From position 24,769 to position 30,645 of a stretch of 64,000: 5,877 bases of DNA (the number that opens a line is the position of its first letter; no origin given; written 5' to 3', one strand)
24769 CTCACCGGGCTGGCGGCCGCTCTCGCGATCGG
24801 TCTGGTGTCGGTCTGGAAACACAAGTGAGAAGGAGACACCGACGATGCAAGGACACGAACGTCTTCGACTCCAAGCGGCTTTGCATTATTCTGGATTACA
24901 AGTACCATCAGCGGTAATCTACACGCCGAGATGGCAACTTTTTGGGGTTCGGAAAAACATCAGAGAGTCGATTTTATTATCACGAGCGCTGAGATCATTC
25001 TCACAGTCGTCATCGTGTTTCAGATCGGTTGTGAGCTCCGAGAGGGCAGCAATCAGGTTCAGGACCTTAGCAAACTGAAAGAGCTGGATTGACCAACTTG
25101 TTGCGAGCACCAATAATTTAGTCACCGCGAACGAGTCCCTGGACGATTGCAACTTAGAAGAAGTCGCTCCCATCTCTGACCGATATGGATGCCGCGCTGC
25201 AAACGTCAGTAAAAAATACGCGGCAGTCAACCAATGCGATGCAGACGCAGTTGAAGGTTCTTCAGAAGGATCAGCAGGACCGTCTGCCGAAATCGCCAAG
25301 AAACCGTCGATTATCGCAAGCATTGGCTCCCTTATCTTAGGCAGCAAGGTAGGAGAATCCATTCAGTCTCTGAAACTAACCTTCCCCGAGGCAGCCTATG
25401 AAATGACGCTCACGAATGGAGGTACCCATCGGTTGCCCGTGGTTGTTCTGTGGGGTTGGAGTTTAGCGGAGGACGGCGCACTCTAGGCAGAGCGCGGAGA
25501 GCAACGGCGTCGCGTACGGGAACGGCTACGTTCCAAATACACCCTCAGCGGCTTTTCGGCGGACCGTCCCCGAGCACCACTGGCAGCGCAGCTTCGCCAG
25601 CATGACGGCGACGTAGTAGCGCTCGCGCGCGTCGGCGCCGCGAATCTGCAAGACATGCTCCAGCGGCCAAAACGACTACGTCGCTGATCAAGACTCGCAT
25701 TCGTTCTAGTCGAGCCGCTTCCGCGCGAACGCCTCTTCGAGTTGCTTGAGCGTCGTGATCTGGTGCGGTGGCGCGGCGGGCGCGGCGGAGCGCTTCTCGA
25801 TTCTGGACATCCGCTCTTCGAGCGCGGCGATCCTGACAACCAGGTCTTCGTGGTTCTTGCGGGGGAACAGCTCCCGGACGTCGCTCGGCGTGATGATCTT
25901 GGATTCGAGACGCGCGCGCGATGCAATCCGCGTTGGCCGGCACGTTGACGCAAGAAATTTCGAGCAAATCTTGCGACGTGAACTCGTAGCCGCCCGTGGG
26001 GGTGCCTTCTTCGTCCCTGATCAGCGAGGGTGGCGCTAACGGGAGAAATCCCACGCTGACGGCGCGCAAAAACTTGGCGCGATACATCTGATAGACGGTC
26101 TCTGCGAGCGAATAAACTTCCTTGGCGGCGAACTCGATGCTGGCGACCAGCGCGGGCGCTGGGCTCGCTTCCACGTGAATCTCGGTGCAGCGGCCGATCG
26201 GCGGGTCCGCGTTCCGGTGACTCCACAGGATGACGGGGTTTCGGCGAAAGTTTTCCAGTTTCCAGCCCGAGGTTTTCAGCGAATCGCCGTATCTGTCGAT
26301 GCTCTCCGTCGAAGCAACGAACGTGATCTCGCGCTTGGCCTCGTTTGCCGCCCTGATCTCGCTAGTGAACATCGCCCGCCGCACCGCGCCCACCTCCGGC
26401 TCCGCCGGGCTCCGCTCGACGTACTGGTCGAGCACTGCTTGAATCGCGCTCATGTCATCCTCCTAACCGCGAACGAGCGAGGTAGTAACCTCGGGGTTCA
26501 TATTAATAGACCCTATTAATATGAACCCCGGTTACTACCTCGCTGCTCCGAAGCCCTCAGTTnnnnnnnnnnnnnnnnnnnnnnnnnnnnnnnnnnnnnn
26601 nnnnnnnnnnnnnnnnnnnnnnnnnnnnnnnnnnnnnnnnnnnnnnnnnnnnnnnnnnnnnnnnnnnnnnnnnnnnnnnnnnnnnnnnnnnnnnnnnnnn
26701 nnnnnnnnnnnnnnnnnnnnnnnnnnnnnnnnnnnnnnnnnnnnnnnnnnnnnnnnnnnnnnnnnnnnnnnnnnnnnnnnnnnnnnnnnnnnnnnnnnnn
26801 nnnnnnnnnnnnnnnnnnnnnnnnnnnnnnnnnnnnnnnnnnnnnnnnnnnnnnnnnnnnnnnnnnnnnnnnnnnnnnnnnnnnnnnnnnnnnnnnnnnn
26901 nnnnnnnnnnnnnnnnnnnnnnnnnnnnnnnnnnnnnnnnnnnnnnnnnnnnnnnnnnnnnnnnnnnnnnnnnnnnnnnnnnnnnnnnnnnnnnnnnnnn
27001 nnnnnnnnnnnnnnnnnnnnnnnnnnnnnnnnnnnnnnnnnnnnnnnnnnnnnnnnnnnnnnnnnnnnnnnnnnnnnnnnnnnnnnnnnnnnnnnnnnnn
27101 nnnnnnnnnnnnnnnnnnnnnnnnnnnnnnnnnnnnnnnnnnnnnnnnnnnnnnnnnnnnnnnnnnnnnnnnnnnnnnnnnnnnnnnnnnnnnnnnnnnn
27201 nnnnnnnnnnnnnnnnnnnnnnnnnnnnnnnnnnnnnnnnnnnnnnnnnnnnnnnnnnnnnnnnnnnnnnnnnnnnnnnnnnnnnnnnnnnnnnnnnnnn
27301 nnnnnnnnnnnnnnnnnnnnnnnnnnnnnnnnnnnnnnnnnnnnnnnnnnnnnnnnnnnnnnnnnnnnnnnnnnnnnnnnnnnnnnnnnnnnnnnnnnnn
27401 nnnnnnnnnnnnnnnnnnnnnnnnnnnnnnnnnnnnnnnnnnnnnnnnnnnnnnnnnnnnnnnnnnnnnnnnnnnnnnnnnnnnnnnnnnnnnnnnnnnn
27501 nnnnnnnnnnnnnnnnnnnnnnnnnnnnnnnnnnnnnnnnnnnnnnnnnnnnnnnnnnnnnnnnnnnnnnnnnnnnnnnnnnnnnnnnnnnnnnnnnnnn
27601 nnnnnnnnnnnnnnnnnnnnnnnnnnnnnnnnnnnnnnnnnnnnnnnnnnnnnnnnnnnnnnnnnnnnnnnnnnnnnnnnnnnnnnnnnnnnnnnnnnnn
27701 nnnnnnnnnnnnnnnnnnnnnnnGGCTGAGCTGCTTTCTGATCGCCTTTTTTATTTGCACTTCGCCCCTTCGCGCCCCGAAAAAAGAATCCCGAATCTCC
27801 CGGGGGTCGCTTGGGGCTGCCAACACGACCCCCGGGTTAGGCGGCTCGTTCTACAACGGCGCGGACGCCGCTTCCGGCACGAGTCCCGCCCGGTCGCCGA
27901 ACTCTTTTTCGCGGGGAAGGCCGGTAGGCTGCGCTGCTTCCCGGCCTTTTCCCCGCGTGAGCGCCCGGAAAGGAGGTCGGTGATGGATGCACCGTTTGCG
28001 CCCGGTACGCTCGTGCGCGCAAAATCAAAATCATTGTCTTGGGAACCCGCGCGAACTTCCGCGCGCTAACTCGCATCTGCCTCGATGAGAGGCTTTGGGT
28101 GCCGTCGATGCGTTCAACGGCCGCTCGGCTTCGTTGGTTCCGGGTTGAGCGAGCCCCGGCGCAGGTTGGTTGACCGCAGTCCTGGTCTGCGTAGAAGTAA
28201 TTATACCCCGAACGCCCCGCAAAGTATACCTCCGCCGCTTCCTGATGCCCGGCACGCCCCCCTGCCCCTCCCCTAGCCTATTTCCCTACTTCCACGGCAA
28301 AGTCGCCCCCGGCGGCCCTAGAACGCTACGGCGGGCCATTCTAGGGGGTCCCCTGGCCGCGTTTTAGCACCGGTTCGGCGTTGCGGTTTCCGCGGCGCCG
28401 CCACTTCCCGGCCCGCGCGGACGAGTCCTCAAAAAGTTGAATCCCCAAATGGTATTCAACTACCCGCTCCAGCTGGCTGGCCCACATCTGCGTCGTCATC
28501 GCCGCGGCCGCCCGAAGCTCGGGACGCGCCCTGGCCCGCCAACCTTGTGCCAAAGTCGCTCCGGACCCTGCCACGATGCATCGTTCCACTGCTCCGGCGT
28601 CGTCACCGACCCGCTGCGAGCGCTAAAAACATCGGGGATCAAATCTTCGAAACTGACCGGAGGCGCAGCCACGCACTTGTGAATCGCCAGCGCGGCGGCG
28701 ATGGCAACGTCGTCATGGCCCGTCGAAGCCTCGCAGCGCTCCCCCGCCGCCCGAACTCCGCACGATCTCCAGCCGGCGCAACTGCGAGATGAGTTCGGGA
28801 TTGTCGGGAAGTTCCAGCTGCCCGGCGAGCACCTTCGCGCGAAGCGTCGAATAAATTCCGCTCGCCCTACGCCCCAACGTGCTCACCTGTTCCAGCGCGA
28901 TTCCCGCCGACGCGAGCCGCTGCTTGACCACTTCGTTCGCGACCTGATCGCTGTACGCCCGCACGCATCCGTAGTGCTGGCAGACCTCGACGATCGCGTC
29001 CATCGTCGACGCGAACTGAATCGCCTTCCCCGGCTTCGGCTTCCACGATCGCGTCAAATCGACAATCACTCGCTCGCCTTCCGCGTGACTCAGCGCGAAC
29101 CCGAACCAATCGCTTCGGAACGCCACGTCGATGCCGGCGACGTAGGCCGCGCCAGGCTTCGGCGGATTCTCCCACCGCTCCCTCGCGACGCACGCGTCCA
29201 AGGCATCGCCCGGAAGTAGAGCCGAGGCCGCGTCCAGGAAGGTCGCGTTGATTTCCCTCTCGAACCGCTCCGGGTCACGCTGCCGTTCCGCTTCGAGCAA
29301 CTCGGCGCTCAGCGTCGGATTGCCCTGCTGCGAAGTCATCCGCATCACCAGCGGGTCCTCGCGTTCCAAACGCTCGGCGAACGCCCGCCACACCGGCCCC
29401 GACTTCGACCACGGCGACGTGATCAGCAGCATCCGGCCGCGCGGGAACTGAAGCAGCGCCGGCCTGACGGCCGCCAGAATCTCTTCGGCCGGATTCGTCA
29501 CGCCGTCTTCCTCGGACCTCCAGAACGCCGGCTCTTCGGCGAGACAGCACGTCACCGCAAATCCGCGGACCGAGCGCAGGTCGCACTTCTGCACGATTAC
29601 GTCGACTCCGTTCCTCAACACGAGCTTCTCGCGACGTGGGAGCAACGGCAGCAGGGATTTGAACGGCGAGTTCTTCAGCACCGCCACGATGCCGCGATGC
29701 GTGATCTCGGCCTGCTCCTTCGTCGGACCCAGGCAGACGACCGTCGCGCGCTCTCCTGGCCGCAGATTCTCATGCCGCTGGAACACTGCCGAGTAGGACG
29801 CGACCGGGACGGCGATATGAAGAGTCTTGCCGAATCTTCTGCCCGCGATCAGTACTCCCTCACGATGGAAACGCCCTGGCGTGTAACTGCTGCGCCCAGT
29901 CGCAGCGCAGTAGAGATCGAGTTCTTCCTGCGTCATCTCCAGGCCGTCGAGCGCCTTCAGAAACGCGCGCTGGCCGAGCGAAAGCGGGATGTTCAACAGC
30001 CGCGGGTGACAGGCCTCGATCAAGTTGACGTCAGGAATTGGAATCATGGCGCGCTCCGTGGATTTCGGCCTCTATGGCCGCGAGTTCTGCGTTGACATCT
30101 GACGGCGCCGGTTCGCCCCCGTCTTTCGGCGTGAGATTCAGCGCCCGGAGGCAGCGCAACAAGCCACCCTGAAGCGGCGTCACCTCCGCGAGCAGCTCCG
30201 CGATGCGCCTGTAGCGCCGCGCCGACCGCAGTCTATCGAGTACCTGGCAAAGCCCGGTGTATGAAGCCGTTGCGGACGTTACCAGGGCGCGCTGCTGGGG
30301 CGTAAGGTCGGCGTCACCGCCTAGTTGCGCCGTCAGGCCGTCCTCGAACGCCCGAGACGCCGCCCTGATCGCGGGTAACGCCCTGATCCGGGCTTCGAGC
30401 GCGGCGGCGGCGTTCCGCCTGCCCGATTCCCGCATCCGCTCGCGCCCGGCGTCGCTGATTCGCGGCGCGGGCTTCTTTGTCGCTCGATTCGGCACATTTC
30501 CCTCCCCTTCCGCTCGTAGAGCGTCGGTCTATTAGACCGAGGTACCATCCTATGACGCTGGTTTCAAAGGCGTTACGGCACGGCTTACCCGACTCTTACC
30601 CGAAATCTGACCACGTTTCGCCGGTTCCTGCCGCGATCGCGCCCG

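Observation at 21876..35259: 13.4 kb tRNA-Lys island encoding capsid, protease, terminase and a primase-polymerase but no detectable portal, tail or lysis genes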

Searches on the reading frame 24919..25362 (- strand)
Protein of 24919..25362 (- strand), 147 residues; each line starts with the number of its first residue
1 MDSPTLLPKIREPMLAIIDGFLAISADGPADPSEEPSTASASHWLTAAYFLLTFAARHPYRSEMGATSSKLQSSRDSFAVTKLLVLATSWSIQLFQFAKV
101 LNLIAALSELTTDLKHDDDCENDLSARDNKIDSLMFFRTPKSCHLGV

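Call 36: find_encoding_contigs(protein=window:24919-25362:-, flank=10000, max_places=3)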
Protein window:24919-25362:- (147 aa): no gene with exactly this product is on record in the collection.

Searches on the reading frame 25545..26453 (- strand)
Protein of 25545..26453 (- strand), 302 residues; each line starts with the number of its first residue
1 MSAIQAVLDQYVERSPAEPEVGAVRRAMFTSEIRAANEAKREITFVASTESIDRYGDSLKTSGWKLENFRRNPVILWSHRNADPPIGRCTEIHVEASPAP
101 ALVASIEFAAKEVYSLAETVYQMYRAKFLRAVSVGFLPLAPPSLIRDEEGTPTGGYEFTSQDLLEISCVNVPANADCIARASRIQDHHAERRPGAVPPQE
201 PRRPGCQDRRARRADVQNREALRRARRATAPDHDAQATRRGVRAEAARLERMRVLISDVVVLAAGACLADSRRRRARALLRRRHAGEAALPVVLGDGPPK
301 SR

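Call 6: search_protein_families(library=pfam, proteins=[window:25545-26453:-], max_evalue=0.01)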
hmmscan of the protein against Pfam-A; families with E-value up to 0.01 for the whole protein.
window:25545-26453:- (302 aa): 1 family
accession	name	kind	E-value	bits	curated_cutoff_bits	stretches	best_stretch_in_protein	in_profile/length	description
PF04586.22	Peptidase_S78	-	2.8e-06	28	21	1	115-184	91-159/165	Caudovirus prohead serine protease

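Call 7: search_protein_families(library=phrogs, proteins=[window:25545-26453:-], max_evalue=0.01)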
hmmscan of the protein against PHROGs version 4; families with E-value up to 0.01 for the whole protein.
window:25545-26453:- (302 aa): 6 families
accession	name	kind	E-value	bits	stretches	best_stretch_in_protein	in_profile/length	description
phrog_617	-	head and packaging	1.3e-28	101.2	1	25-251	10-219/626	major head protein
phrog_80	-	head and packaging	1.2e-18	68.7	1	29-225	222-437/607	head maturation protease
phrog_11321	-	unknown function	5.5e-17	63.2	1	44-179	4-136/327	-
phrog_4523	-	head and packaging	2.8e-10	40.6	1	28-261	17-245/644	major head and protease protein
phrog_30146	-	unknown function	2.5e-05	25.2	1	25-93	4-68/79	-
phrog_13361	-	unknown function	5.3e-05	24.2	1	25-138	4-115/132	-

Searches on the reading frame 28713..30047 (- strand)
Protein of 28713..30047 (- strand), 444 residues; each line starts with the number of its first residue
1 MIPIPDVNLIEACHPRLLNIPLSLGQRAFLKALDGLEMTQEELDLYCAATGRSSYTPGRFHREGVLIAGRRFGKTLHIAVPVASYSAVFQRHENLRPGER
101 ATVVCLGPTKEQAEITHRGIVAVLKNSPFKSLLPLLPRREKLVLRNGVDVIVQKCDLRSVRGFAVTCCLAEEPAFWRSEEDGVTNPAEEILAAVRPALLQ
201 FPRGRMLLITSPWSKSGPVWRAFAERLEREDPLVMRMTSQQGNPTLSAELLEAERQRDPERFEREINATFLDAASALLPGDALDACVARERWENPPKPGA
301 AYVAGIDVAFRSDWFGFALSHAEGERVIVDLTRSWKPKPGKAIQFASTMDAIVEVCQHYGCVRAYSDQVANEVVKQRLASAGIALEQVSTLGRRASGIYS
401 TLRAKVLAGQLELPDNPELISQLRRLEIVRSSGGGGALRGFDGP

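Call 6: search_protein_families(library=pfam, proteins=[window:28713-30047:-], max_evalue=0.01)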
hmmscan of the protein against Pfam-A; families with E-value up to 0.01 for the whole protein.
window:28713-30047:- (444 aa): 0 families

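Call 7: search_protein_families(library=phrogs, proteins=[window:28713-30047:-], max_evalue=0.01)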
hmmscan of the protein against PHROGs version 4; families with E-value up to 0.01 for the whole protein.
window:28713-30047:- (444 aa): 3 families
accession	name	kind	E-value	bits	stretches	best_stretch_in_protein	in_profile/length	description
phrog_2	-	head and packaging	1.1e-19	71.7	1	61-379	277-545/807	terminase large subunit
phrog_9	-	head and packaging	4.4e-10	40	2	248-418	429-621/812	terminase large subunit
phrog_2699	-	head and packaging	0.0084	16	0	340-417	172-250/315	terminase large subunit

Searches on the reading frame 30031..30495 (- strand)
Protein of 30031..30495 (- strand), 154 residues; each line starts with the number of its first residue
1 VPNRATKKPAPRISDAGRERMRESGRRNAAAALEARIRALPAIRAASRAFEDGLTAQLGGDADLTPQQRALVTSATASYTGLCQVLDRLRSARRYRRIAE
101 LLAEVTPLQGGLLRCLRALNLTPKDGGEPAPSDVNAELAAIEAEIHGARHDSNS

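Call 6: search_protein_families(library=pfam, proteins=[window:30031-30495:-], max_evalue=0.01)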
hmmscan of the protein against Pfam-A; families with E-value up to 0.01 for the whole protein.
window:30031-30495:- (154 aa): 0 families

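Call 7: search_protein_families(library=phrogs, proteins=[window:30031-30495:-], max_evalue=0.01)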
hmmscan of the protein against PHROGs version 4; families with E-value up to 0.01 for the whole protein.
window:30031-30495:- (154 aa): 0 families

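Call 50: search_solved_structures(query=A4, max_evalue=10)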
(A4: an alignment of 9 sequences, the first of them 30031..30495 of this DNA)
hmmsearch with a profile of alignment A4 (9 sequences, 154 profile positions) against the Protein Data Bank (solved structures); distinct sequences matched with E-value up to 10: 13.
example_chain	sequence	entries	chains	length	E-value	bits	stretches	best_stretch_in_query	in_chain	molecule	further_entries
3cmu_A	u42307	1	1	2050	3.8e-11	46.9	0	21-46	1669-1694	Protein recA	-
3cmt_A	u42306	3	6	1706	1.6e-09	41.6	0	21-46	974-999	Protein recA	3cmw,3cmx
3cmv_A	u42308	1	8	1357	9.2e-08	35.9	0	21-46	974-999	Protein recA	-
7y9n_A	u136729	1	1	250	0.0057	20.3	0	57-110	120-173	Spike protein S2',5HB-H2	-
7sq5_A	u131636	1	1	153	0.048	17.3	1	5-46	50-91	Designed trefoil knot protein, variant 3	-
8qad_A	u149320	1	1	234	0.2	15.3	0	65-113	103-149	sc-apCC-6-LLIA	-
1aa3_A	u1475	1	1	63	0.27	14.8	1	21-46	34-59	RECA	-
7qep_D5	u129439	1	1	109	0.31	14.6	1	10-85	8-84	40S ribosomal protein S25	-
7e76_A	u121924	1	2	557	0.55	13.9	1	51-129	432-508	Glucose-6-phosphate isomerase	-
7sq3_A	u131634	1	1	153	1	12.9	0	5-46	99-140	Designed trefoil knot protein, variant 1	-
8qae_A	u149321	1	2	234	1.1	12.9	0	65-114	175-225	sc-apCC-6-SLLA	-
5apz_A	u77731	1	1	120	1.4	12.5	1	91-143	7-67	GENERAL CONTROL PROTEIN GCN4, NOR1 TCAR0761, GENERAL CONTROL PROTEIN GCN4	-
7sq4_A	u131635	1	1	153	2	12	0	5-46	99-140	Designed trefoil knot protein, variant 2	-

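Call 51: search_protein_families(library=pfam, alignment_id=A4, max_evalue=1)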
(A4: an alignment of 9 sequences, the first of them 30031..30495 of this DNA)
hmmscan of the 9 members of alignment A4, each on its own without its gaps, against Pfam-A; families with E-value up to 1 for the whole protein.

A. member 1, window:30031-30495:- (154 aa): 1 family
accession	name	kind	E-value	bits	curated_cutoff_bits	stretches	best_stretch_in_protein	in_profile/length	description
PF24414.1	DUF7547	-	0.032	14.6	27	1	31-94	51-113/209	Family of unknown function (DUF7547)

B. families by the number of members that match (of 9 scanned): 4 families
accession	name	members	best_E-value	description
PF24414.1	DUF7547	1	0.032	Family of unknown function (DUF7547)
PF05564.17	Auxin_repressed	1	0.054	Dormancy/auxin associated protein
PF14077.11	WD40_alt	1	0.057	Alternative WD40 repeat motif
PF04727.18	ELMO_CED12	1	0.23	ELMO/CED-12 family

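Call 72: find_homologous_proteins(query=window:30031-30495:-, max_evalue=0.001)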
Query window:30031-30495:- (154 aa): 1 proteins with E <= 0.001 among 2044 candidates.
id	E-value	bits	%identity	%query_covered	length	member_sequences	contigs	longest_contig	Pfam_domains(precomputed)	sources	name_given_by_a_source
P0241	4.3e-90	317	100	100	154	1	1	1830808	-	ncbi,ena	-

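Call 82: predict_structure(protein=window:30031-30495:-)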
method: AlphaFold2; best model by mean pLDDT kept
length: 154 residues; sequences in the alignment: 1
mean_pLDDT: 68.4   pTM: 0.56
mean pLDDT of the five models: 68.4, 64.1, 63.7, 63.0, 61.5
residues with pLDDT >= 90: 0; 70-90: 73; 50-70: 66; < 50: 15
segments of 3 or more residues with pLDDT < 50: 1-3, 125-131, 150-154
pLDDT, mean of each block of 10 residues (from residue 1): 54 73 67 66 70 65 76 85 79 74 81 81 49 57 59 44
secondary structure, 60 per line:
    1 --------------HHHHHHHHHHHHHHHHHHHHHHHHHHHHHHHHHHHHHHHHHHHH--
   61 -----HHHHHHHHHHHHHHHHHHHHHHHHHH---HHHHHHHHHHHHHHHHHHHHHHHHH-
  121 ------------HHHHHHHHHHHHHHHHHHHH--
elements in order: H15-58 H66-91 H95-119 H133-152

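Call 86: fold_search(model_id=the predicted structure, library=pdb)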
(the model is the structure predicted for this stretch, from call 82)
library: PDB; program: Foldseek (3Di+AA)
matches with E <= 10: 245; with E <= 0.001: 0
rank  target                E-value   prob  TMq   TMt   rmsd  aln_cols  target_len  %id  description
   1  8zar_D                6.9e-01  0.30  0.29  0.13  24.0       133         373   15  EmrAB-TolC MFS-type tripartite multidrug efflux pump FA (released 2025-04-30)
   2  8s2f_BBB              9.9e-01  0.23  0.30  0.25  23.7       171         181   10  Crystal structure of Borrelia burgdorferi paralogous family 12 outer surface protein BBH37 (released 2025-03-05)
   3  1cnt_1                1.2e+00  0.18  0.26  0.27  17.4       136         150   16  CILIARY NEUROTROPHIC FACTOR (released 1997-03-26)
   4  2b5u_A                1.2e+00  0.16  0.25  0.10  24.1       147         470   12  Crystal Structure Of Colicin E3 V206C Mutant In Complex With Its Immunity Protein (released 2006-11-07)
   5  8dt0_B                1.6e+00  0.25  0.32  0.35  12.2       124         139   19  Scaffolding protein functional sites using deep learning (released 2022-08-10)
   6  9a2i_MODEL_1_A        1.7e+00  0.41  0.36  0.10  16.5       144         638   12  Model of E. coli DnaK by in-cell photo-crosslinking MS and deep learning (released 2023-02-24)
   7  3tul_D                1.7e+00  0.25  0.30  0.37  16.9       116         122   10  Crystal structure of N-terminal region of Type III Secretion Major Translocator SipB (residues 82-226) (released 2012-02-15)
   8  8zar_B                1.8e+00  0.16  0.29  0.14  24.0       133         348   16  EmrAB-TolC MFS-type tripartite multidrug efflux pump FA (released 2025-04-30)
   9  3kaw_C                2.0e+00  0.30  0.33  0.45   8.2       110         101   21  Crystal Structure of PA2107 PROTEIN from Pseudomonas aeruginosa, Northeast Structural Genomics Consortium Target PaR19 (released 2009-10-27)
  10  5nl1_C                2.0e+00  0.28  0.34  0.37   9.5       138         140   13  Shigella IpaA-VBS3/TBS in complex with the Talin VBS1 domain 488-512 (released 2018-05-16)
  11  6bbi_A                2.0e+00  0.18  0.31  0.31  12.8       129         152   12  The CRAC channel Orai in an unlatched-closed conformation; K163W loss-of-function mutation; P42212 crystal form (released 2018-09-12)
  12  8zar_C                2.0e+00  0.15  0.29  0.14  24.4       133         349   19  EmrAB-TolC MFS-type tripartite multidrug efflux pump FA (released 2025-04-30)
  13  1cnt_3                2.0e+00  0.13  0.25  0.26  15.1       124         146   15  CILIARY NEUROTROPHIC FACTOR (released 1997-03-26)
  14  8zal_A                2.1e+00  0.15  0.29  0.14  24.2       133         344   16  EmrAB-TolC MFS-type tripartite multidrug efflux pump EA (released 2025-04-30)
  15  5nl1_A                2.3e+00  0.21  0.32  0.35  11.1       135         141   12  Shigella IpaA-VBS3/TBS in complex with the Talin VBS1 domain 488-512 (released 2018-05-16)
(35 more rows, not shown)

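Call 89: fold_search(model_id=the predicted structure, library=viral)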
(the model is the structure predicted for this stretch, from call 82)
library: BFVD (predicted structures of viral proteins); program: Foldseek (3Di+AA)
matches with E <= 10: 474; with E <= 0.001: 0
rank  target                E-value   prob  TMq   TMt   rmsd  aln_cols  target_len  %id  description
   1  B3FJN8                2.0e-01  0.41  0.23  0.23  17.3       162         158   20  Uncharacterized protein [Pseudomonas phage 201phi2-1]
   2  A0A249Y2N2            2.3e-01  0.89  0.34  0.44   9.2       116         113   16  Uncharacterized protein [Serratia phage 2050H1]
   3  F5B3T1                3.3e-01  0.80  0.33  0.07   8.3       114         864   17  (no name in the UniProt tables at hand)
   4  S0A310                4.2e-01  0.51  0.28  0.13  10.3       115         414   14  Phage major capsid protein [Cellulophaga phage phi18:2]
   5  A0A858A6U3            4.9e-01  0.54  0.33  0.10  10.7       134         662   14  MC018L [Molluscum contagiosum virus]
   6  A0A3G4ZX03            5.8e-01  0.23  0.26  0.24  13.0       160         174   11  Uncharacterized protein [Faunusvirus sp.]
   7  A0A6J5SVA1            6.7e-01  0.33  0.27  0.07  25.3       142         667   10  Uncharacterized protein [uncultured Caudovirales phage]
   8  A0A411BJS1            7.9e-01  0.28  0.29  0.22   9.9       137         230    9  (no name in the UniProt tables at hand)
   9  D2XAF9                8.7e-01  0.30  0.28  0.32  10.2       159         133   11  Uncharacterized protein [Marseillevirus marseillevirus]
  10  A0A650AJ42            8.7e-01  0.30  0.33  0.18  18.1       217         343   14  (no name in the UniProt tables at hand)
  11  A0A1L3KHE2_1          9.7e-01  0.16  0.25  0.05  16.4       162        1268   14  (no name in the UniProt tables at hand)
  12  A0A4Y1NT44            1.1e+00  0.08  0.19  0.17  32.8       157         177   13  (no name in the UniProt tables at hand)
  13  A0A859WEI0            1.2e+00  0.28  0.29  0.33  19.2       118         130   13  (no name in the UniProt tables at hand)
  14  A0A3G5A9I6            1.2e+00  0.20  0.29  0.33  13.0       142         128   10  Uncharacterized protein [Hyperionvirus sp.]
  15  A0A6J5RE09            1.2e+00  0.51  0.33  0.38  21.7       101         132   14  Uncharacterized protein [uncultured Caudovirales phage]
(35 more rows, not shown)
